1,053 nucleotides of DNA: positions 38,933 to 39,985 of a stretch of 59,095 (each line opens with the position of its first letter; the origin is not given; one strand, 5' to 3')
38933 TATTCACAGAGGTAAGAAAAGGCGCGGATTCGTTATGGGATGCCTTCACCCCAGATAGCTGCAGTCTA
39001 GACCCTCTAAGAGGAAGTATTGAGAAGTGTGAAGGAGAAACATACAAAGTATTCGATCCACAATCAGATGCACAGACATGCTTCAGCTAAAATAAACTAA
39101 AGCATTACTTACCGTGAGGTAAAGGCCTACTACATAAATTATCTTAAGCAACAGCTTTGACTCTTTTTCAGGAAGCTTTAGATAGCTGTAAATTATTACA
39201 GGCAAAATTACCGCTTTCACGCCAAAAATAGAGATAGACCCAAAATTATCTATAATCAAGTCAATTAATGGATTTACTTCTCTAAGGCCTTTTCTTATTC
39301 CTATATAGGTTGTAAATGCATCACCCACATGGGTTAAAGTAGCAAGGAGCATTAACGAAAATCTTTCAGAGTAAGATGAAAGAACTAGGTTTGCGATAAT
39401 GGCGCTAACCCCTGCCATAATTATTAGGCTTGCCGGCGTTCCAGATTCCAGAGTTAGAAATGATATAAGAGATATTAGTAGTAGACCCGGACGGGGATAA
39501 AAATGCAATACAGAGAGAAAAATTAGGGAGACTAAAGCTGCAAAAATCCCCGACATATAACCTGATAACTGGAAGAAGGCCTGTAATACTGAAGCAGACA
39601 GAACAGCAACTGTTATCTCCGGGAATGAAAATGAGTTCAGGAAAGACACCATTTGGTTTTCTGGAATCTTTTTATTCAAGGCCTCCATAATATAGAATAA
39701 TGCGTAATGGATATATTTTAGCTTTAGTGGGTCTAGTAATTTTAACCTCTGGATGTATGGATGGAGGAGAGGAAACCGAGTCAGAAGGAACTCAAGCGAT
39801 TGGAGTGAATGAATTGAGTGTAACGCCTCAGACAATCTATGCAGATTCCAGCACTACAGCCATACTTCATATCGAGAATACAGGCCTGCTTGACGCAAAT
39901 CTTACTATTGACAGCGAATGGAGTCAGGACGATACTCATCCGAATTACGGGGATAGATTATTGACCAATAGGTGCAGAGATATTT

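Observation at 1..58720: The palindromic hexamer AGGCCT is massively over-represented in all codon phases, on both strands and in intergenic DNA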

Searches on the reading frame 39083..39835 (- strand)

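Call 16: search_protein_families(library=pfam, proteins=[window:39083-39835:-])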
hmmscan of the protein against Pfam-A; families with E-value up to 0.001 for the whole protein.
window:39083-39835:- (250 aa): 1 family
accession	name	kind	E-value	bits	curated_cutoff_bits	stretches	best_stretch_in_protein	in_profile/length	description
PF18902.5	DUF5658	-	2.8e-09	38.1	25.2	1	169-242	4-77/82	Domain of unknown function (DUF5658)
